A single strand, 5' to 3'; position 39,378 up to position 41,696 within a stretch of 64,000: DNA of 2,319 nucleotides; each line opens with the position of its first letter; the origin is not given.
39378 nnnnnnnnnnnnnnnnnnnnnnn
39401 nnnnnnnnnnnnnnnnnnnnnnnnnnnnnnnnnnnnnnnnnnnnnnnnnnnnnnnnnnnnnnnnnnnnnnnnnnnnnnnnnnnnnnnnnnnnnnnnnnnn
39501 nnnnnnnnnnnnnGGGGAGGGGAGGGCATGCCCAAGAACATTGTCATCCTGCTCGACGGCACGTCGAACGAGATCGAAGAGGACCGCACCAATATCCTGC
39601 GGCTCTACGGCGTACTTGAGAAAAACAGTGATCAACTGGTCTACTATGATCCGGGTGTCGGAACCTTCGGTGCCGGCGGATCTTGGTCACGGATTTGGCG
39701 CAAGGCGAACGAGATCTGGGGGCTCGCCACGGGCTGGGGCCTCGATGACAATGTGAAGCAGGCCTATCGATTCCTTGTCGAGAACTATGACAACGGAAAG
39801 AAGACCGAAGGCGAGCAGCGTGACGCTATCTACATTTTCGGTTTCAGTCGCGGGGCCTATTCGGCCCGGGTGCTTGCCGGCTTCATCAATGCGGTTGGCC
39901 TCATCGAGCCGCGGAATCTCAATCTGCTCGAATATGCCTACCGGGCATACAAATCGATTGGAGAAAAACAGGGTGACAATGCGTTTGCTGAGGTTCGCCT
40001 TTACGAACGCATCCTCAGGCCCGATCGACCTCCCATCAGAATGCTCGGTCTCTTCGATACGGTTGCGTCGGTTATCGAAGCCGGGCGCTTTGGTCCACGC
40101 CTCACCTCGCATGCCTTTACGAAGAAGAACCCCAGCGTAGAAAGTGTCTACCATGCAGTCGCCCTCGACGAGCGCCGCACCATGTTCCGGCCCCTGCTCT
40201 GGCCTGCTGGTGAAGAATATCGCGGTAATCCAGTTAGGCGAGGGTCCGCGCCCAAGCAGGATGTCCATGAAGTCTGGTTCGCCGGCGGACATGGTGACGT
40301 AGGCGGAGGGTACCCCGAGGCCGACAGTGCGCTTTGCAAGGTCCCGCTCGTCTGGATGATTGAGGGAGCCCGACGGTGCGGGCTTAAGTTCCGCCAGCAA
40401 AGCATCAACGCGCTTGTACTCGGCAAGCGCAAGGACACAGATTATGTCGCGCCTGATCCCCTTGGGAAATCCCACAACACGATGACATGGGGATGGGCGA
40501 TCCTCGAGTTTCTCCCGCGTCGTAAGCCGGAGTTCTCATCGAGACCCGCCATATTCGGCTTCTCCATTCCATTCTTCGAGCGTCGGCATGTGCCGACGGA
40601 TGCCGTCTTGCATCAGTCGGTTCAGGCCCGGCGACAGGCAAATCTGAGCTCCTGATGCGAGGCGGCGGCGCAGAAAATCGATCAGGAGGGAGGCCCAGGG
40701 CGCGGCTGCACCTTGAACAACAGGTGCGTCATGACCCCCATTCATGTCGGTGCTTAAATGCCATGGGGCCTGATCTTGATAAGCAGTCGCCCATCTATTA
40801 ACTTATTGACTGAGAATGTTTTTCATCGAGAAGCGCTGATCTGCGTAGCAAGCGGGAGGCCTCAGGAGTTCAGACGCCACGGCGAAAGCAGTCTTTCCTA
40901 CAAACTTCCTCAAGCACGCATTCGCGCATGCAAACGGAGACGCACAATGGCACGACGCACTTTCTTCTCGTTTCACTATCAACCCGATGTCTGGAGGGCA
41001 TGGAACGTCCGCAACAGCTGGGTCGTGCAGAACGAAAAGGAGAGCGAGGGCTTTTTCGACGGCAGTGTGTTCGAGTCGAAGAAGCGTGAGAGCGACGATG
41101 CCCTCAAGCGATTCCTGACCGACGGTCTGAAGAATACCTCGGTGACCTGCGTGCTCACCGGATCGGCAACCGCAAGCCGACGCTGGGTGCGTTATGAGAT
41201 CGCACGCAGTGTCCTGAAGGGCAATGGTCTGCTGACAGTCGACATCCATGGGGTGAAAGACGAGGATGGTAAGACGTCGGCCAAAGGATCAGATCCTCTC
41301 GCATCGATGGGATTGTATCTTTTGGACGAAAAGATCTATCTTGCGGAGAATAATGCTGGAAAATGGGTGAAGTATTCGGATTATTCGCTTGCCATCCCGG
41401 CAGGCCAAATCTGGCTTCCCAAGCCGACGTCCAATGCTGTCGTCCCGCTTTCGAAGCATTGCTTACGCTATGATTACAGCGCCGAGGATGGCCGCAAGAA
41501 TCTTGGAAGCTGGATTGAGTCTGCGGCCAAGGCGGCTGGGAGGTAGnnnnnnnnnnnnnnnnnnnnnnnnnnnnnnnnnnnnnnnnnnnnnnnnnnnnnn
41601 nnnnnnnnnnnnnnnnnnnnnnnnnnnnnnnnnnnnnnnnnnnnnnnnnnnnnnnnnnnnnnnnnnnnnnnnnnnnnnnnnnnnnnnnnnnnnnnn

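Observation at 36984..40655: DUF2235 - secreted endonuclease - DUF2235 operon without T6SS or immunity genes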

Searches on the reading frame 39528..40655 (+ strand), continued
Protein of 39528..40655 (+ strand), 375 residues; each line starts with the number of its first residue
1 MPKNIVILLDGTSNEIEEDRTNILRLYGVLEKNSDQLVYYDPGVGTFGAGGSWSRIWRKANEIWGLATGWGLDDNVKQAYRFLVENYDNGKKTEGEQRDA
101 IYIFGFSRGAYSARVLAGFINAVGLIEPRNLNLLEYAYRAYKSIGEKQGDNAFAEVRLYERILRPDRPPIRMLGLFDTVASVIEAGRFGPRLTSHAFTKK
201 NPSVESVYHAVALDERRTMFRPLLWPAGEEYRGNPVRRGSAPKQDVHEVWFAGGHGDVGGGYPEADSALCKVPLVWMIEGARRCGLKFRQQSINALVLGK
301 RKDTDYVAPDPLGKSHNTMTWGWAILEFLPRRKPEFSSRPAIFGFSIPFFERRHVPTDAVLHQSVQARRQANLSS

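Call 42: get_annotated_region(hit=H5, flank=7000)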
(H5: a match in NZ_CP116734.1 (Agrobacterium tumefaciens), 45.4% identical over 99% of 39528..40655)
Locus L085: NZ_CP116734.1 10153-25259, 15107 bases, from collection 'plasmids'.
description: Agrobacterium tumefaciens strain FPH-AT4 plasmid pTiFPH-AT4, complete sequence
organism: Agrobacterium tumefaciens (NCBI taxid 358)
taxonomy: Bacteria; Pseudomonadota; Alphaproteobacteria; Hyphomicrobiales; Rhizobiaceae; Agrobacterium; Agrobacterium tumefaciens
host: -; source: Gaillardia,cell culture; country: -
typing (MOB-suite, as given by PLSDB): conjugative; replicon rep_cluster_490,rep_cluster_553; relaxase MOBP,MOBQ; mating-pair formation MPF_T
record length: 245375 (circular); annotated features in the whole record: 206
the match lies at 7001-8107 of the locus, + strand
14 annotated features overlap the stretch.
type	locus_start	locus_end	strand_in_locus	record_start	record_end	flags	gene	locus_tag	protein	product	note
CDS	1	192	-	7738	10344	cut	-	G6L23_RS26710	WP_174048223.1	DEAD/DEAH box helicase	-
CDS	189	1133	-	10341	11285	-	-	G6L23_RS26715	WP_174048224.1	DUF1837 domain-containing protein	-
CDS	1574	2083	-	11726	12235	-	-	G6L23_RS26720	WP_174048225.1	hypothetical protein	-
CDS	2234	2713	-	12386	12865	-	-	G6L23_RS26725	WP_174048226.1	hypothetical protein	-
CDS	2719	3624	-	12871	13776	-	-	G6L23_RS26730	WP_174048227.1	ImmA/IrrE family metallo-endopeptidase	-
CDS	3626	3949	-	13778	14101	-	-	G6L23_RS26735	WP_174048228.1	helix-turn-helix transcriptional regulator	-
CDS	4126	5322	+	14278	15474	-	-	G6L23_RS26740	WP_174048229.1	nucleotidyltransferase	-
CDS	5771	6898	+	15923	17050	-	-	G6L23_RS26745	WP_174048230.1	SAVED domain-containing protein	-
CDS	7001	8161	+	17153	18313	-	-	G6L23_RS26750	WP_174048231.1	DUF2235 domain-containing protein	-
CDS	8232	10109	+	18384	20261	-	-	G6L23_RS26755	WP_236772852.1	hypothetical protein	-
CDS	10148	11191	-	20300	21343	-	-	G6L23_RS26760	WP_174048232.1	macro domain-containing protein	-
CDS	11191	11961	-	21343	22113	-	-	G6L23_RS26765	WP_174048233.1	DarT ssDNA thymidine ADP-ribosyltransferase family protein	-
CDS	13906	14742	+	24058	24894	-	-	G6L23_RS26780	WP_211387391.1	alpha/beta hydrolase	-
CDS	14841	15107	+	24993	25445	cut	-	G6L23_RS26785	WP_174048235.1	Rid family hydrolase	-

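Call 55: search_protein_families(library=pfam, proteins=[L085:8232-10109:+, L077:7327-9129:+, L083:2672-5980:+, L084:3689-6988:+], max_evalue=0.01)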
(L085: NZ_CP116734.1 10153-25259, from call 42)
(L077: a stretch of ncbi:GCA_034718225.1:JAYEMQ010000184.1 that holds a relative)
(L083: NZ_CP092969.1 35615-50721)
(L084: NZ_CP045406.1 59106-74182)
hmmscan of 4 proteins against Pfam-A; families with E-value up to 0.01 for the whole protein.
L085:8232-10109:+ (625 aa): 0 families

L077:7327-9129:+ (600 aa): 0 families

L083:2672-5980:+ (1102 aa): 3 families
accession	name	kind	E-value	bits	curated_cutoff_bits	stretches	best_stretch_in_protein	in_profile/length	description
PF04851.21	ResIII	-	3e-24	86.2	22.5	1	148-313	4-164/164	Type III restriction enzyme, res subunit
PF00270.35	DEAD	-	1.8e-14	54.2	26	1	165-313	12-162/167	DEAD/DEAH box helicase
PF00271.37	Helicase_C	-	6e-07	30.1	23.5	1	401-469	39-109/110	Helicase conserved C-terminal domain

L084:3689-6988:+ (1099 aa): 5 families
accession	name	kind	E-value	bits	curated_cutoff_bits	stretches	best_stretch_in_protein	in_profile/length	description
PF04851.21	ResIII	-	3.2e-22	79.6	22.5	1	150-318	4-164/164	Type III restriction enzyme, res subunit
PF00271.37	Helicase_C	-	3.1e-11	43.9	23.5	1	377-476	12-109/110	Helicase conserved C-terminal domain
PF00270.35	DEAD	-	2.2e-10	41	26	1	174-317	19-161/167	DEAD/DEAH box helicase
PF18766.7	SWI2_SNF2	-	4.2e-10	40.1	26.7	1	154-367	2-208/221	SWI2/SNF2 ATPase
PF12774.13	AAA_6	-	0.0085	15.6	25.2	0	172-230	35-93/327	Hydrolytic ATP binding site of dynein motor region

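Call 63: search_solved_structures(query=window:39528-40655:+, max_evalue=0.01, show_alignments=1)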
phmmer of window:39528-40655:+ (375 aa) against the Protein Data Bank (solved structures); distinct sequences matched with E-value up to 0.01: 0.

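Call 90: search_dna_similar(query=window:39528-40655:+, collection=phages, mode=protein, max_rows=10)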
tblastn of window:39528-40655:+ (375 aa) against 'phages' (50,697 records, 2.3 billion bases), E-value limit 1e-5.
No match.

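Call 93: get_annotated_region(hit=H6, flank=5000)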
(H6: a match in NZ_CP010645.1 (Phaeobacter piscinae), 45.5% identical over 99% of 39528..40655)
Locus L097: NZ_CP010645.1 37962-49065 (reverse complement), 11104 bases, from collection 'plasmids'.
description: Phaeobacter piscinae strain P36 plasmid pP36_b, complete sequence
organism: Phaeobacter piscinae (NCBI taxid 1580596)
taxonomy: Bacteria; Pseudomonadota; Alphaproteobacteria; Rhodobacterales; Roseobacteraceae; Phaeobacter; Phaeobacter piscinae
host: -; source: cell culture,fish aquaculture; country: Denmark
typing (MOB-suite, as given by PLSDB): mobilizable; replicon rep_cluster_231; relaxase MOBP,MOBP
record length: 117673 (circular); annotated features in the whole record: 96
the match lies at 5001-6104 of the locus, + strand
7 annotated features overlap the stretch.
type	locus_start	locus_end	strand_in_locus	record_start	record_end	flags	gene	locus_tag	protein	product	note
CDS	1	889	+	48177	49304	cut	-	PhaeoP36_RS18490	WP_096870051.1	SAVED domain-containing protein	-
CDS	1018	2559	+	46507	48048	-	-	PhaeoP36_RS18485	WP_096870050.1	nucleotidyltransferase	-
CDS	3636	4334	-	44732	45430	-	-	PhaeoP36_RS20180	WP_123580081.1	IS3 family transposase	-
CDS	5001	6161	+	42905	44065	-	-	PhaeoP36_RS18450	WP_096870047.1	DUF2235 domain-containing protein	-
CDS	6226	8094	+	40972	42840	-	-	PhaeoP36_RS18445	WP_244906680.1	hypothetical protein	-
CDS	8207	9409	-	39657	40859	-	-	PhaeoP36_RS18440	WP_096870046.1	IS256 family transposase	-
CDS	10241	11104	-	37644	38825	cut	-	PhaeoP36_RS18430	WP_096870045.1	relaxase/mobilization nuclease domain-containing protein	-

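Call 94: get_annotated_region(hit=H12, flank=5000)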
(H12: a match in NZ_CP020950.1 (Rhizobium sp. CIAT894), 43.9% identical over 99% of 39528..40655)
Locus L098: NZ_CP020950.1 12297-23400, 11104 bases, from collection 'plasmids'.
description: Rhizobium sp. CIAT894 plasmid pRheCIAT894c, complete sequence
organism: Rhizobium sp. CIAT894 (NCBI taxid 2020312)
taxonomy: Bacteria; Pseudomonadota; Alphaproteobacteria; Hyphomicrobiales; Rhizobiaceae; Rhizobium; Rhizobium sp. CIAT894
host: -; source: -; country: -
typing (MOB-suite, as given by PLSDB): conjugative; replicon rep_cluster_287; relaxase MOBQ; mating-pair formation MPF_T
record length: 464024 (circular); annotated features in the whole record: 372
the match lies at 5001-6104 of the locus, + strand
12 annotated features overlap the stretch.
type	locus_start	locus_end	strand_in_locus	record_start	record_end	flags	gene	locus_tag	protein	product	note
CDS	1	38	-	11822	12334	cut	-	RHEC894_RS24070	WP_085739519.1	hypothetical protein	-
CDS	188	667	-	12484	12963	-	-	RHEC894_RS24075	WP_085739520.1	hypothetical protein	-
CDS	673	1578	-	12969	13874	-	-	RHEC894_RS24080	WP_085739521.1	ImmA/IrrE family metallo-endopeptidase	-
CDS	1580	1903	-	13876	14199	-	-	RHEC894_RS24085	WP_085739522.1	helix-turn-helix transcriptional regulator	-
CDS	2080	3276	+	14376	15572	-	-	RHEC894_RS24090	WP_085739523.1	nucleotidyltransferase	-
CDS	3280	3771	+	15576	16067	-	-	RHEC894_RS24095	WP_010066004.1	hypothetical protein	-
CDS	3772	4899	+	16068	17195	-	-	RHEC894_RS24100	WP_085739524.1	HNH endonuclease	-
CDS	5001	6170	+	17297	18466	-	-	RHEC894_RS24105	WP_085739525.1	DUF2235 domain-containing protein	-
CDS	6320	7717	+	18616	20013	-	-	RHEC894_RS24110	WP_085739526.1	ATP-binding protein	-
CDS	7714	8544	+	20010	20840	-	-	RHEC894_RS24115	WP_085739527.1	hypothetical protein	-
CDS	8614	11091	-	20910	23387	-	-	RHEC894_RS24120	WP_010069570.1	HD domain-containing protein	-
CDS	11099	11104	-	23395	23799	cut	-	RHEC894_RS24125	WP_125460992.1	hypothetical protein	-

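Call 95: get_annotated_region(hit=H13, flank=5000)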
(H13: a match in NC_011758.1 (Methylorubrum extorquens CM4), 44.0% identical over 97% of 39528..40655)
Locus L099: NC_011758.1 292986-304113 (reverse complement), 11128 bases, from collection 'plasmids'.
description: Methylorubrum extorquens CM4 plasmid pCMU01, complete sequence
organism: Methylorubrum extorquens CM4 (NCBI taxid 440085)
taxonomy: Bacteria; Pseudomonadota; Alphaproteobacteria; Hyphomicrobiales; Methylobacteriaceae; Methylorubrum; Methylorubrum extorquens; Methylorubrum extorquens CM4
host: -; source: -; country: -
typing (MOB-suite, as given by PLSDB): conjugative; replicon rep_cluster_4; relaxase MOBQ; mating-pair formation MPF_I
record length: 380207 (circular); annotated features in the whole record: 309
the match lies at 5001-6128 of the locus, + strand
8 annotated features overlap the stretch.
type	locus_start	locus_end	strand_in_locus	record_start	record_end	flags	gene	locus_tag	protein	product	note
CDS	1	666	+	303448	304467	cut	-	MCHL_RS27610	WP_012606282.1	metallophosphoesterase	-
CDS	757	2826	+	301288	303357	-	-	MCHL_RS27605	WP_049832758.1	AAA family ATPase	-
CDS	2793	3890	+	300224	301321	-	-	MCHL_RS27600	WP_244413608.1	3'-5' exonuclease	-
CDS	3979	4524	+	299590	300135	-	-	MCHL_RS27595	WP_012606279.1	metallophosphoesterase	-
CDS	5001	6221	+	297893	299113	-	-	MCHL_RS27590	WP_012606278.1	DUF2235 domain-containing protein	-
CDS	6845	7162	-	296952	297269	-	-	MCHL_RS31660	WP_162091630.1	hypothetical protein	-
CDS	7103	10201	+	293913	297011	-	-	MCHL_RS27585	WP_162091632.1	S8 family serine peptidase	GO:0006508 - proteolysis [Evidence IEA]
CDS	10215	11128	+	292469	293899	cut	-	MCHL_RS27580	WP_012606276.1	MBL fold metallo-hydrolase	-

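Call 96: get_annotated_region(hit=H14, flank=5000)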
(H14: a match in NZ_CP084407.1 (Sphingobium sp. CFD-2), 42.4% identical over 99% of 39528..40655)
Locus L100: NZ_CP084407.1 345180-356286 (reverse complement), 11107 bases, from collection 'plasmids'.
description: Sphingobium sp. CFD-2 plasmid pCFD-2-1, complete sequence
organism: Sphingobium sp. CFD-2 (NCBI taxid 2878542)
taxonomy: Bacteria; Pseudomonadota; Alphaproteobacteria; Sphingomonadales; Sphingomonadaceae; Sphingobium; Sphingobium sp. CFD-2
host: -; source: cell culture,soil; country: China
typing (MOB-suite, as given by PLSDB): non-mobilizable; mating-pair formation MPF_F
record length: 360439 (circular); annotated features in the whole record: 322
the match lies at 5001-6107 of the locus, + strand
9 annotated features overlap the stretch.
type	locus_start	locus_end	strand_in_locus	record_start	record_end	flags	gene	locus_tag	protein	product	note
CDS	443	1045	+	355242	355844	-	-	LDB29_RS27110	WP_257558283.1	YdeI/OmpD-associated family protein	-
CDS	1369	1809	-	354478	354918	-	-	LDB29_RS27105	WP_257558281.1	hypothetical protein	-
CDS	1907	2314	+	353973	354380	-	-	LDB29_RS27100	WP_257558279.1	hypothetical protein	-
CDS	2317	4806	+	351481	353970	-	-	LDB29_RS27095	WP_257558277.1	HD domain-containing protein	-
CDS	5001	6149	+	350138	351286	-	-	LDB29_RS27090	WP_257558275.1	DUF2235 domain-containing protein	-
CDS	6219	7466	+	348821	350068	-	-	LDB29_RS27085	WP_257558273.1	AAA family ATPase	-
CDS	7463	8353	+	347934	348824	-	-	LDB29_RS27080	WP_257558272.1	hypothetical protein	-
CDS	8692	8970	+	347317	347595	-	-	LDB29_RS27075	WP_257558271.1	antitoxin of toxin-antitoxin stability system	-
CDS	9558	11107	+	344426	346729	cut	-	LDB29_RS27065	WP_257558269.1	catecholate siderophore receptor Fiu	GO:0015891 - siderophore transport [Evidence IEA]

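Call 97: get_annotated_region(hit=H15, flank=5000)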
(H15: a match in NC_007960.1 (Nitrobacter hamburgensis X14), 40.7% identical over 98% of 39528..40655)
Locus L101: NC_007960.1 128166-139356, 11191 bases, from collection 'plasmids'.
description: Nitrobacter hamburgensis X14 plasmid 2, complete sequence
organism: Nitrobacter hamburgensis X14 (NCBI taxid 323097)
taxonomy: Bacteria; Pseudomonadota; Alphaproteobacteria; Hyphomicrobiales; Nitrobacteraceae; Nitrobacter; Nitrobacter hamburgensis; Nitrobacter hamburgensis X14
host: -; source: -; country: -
typing (MOB-suite, as given by PLSDB): conjugative; replicon rep_cluster_1954; relaxase MOBP; mating-pair formation MPF_T
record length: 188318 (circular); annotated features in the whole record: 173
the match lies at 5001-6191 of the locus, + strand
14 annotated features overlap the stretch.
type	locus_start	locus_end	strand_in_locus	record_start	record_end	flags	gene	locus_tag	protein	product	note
CDS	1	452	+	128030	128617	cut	-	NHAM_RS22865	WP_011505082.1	hypothetical protein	-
CDS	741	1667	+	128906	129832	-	-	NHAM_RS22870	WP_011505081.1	zincin-like metallopeptidase domain-containing protein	-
CDS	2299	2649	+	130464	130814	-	-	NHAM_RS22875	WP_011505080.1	DUF736 domain-containing protein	-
CDS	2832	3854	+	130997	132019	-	-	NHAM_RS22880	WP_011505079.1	LLM class flavin-dependent oxidoreductase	-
CDS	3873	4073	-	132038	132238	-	-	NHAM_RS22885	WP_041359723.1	hypothetical protein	-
CDS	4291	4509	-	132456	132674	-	-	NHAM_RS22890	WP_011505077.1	hypothetical protein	-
CDS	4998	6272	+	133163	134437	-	-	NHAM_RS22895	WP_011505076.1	DUF2235 domain-containing protein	-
CDS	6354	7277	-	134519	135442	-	-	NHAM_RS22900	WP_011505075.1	ImmA/IrrE family metallo-endopeptidase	-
CDS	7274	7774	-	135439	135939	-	-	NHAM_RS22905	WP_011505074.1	helix-turn-helix transcriptional regulator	-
CDS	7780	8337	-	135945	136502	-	-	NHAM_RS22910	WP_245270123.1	GNAT family N-acetyltransferase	-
CDS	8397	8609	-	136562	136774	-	-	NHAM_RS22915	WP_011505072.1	ribbon-helix-helix protein, CopG family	GO:0006355 - regulation of DNA-templated transcription [Evidence IEA]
CDS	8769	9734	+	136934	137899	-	-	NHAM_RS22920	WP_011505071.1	CBASS oligonucleotide cyclase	-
CDS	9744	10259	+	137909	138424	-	-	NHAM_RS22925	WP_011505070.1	hypothetical protein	-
CDS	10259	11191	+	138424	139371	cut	-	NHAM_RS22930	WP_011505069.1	AAA family ATPase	-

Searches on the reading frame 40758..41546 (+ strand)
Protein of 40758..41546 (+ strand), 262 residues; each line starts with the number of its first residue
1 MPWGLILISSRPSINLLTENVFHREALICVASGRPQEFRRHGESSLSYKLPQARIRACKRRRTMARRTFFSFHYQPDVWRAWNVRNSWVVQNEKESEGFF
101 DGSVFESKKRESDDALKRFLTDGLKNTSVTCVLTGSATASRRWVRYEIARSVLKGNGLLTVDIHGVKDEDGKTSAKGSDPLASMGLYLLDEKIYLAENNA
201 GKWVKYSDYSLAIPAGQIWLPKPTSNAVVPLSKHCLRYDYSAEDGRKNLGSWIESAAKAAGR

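Call 5: search_protein_families(library=pfam, proteins=[window:40758-41546:+], max_evalue=0.01)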
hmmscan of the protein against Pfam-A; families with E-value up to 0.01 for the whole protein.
window:40758-41546:+ (262 aa): 1 family
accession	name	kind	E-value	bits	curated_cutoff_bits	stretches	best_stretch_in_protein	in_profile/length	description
PF08937.16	ThsB_TIR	-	1.6e-24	86.6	21.2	1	69-167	1-99/100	Thoeris protein ThsB, TIR-like domain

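Call 6: search_protein_families(library=padloc, proteins=[window:40758-41546:+], max_evalue=0.01)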
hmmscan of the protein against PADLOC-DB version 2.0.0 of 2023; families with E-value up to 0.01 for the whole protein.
window:40758-41546:+ (262 aa): 6 families
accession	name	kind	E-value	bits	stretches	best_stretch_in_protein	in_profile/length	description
PDLC00431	ThsB1|ThsB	-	2.7e-60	201.5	1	64-262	1-162/162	TIR-like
PDLC04688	PDC-M50B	-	1.5e-55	185.8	1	64-259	1-158/162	-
PDLC00433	ThsB1|ThsB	-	1.7e-33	113.9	1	64-186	1-119/164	TIR-like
PDLC00429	ThsB1|ThsB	-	6.2e-05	21.1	1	68-170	7-109/167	TIR-like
PDLC00438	ThsB1|ThsB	-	0.00057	17.9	1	64-136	1-68/206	TIR-like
PDLC00418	ThsB1|ThsB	-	0.0024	15.7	1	108-170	45-107/155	TIR-like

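Call 7: search_protein_families(library=ncbifam, proteins=[window:40758-41546:+], max_evalue=0.01)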
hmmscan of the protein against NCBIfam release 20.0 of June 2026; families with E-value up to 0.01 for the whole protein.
window:40758-41546:+ (262 aa): 0 families
